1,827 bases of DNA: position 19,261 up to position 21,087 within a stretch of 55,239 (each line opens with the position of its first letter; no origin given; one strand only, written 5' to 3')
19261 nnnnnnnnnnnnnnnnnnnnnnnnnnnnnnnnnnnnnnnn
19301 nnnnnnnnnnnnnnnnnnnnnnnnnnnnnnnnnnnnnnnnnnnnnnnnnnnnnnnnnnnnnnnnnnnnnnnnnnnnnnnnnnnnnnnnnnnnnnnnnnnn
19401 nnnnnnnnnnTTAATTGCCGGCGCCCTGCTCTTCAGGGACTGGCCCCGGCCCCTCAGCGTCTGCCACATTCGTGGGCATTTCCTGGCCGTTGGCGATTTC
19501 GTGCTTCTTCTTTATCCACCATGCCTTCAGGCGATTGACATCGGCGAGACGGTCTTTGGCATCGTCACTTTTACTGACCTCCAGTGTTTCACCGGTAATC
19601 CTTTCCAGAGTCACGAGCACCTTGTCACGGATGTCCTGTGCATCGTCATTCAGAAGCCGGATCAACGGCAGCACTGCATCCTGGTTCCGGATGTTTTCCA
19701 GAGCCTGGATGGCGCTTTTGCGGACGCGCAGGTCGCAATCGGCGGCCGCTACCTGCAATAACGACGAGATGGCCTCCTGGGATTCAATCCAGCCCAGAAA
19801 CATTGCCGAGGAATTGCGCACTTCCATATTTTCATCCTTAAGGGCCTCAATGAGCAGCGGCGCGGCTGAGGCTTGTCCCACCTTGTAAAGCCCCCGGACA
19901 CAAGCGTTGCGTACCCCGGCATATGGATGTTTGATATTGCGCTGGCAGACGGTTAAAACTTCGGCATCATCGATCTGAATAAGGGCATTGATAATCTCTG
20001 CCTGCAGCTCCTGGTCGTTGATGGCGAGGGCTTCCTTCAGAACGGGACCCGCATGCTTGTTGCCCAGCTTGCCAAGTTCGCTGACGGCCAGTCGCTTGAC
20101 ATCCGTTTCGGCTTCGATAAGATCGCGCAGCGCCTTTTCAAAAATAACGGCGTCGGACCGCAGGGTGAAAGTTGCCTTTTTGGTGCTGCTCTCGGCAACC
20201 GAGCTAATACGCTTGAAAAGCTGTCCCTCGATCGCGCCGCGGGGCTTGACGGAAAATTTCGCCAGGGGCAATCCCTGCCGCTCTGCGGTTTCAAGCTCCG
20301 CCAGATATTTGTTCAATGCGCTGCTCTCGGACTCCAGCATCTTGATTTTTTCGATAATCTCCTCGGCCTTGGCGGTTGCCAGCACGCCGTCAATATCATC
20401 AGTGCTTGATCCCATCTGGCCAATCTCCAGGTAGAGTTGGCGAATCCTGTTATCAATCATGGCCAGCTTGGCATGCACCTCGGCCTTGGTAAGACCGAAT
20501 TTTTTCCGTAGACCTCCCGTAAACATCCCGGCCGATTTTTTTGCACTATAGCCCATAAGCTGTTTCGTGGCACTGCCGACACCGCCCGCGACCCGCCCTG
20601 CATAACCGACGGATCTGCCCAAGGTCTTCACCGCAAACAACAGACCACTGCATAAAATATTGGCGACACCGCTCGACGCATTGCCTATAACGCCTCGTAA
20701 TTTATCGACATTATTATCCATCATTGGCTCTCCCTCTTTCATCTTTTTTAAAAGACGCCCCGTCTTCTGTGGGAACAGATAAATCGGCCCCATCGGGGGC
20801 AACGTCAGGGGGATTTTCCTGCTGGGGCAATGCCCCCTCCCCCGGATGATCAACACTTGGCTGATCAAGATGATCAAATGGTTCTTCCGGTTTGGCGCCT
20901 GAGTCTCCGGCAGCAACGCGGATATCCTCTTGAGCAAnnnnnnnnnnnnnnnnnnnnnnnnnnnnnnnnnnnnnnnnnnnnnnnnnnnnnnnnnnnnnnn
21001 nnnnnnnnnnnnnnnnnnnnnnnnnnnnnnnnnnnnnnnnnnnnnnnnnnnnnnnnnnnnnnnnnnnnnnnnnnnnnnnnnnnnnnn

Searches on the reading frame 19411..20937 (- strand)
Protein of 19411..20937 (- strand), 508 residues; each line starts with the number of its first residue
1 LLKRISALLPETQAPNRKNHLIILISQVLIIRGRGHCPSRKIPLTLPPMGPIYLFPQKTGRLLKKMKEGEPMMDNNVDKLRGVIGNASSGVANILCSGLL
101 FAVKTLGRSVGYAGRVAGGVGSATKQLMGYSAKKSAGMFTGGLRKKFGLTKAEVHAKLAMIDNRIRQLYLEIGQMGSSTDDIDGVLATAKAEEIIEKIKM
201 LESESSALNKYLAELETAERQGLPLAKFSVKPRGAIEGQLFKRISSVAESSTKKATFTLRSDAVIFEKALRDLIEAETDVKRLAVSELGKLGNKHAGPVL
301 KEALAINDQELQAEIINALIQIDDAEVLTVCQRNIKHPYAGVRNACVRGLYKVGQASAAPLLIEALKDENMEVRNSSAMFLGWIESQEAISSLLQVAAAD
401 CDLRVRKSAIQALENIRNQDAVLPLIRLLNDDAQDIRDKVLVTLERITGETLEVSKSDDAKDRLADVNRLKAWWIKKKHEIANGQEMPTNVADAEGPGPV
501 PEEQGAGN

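Call 18: search_protein_families(library=pfam, proteins=[window:19411-20937:-], max_evalue=0.001)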
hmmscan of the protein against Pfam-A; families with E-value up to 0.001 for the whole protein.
window:19411-20937:- (508 aa): 4 families
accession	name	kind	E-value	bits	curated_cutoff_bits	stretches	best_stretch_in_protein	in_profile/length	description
PF13646.12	HEAT_2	-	4.3e-26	91.5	27.7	3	335-414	9-88/88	HEAT repeats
PF03130.22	HEAT_PBS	-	6e-15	54.5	20.9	0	405-431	1-27/27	PBS lyase HEAT-like repeat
PF02985.28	HEAT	-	2.3e-09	37.1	23.5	0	360-382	3-25/31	HEAT repeat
PF13513.12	HEAT_EZ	-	3.2e-09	37.5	27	0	420-447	28-55/55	HEAT-like repeat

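Call 94: search_protein_families(library=ncbifam, proteins=[window:19411-20937:-], max_evalue=0.001)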
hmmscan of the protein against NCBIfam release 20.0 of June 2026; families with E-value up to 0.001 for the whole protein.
window:19411-20937:- (508 aa): 7 families
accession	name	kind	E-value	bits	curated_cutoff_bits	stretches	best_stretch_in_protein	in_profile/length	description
NF010374.0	PRK13800.1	equivalog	3.9e-13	48.6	1196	1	188-467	607-887/898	fumarate reductase/succinate dehydrogenase flavoprotein subunit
NF058502.1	phyc_lyase_CpcE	equivalog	8.3e-13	48.4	330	2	374-435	59-119/260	C-phycocyanin alpha-cysteine-84 phycocyanobilin lyase subunit CpcE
NF045915.1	PhycobilmeDegNblB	equivalog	4.7e-12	45.9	300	1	275-398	78-202/214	phycobilisome degradation protein NblB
NF058515.1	phyc_lyase_CpcF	equivalog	1.1e-09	38.2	220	2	341-420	45-123/200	C-phycocyanin alpha-cysteine-84 phycocyanobilin lyase subunit CpcF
NF007244.0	PRK09687.1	equivalog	5.7e-09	35.7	275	1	392-438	132-178/285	putative lyase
NF006501.0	PRK08937.3-1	equivalog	0.00024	21.2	310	0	332-371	135-176/191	adenylosuccinate lyase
NF008893.0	PRK11924.2-3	equivalog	0.00088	18.9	331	0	159-241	79-159/181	RNA polymerase sigma factor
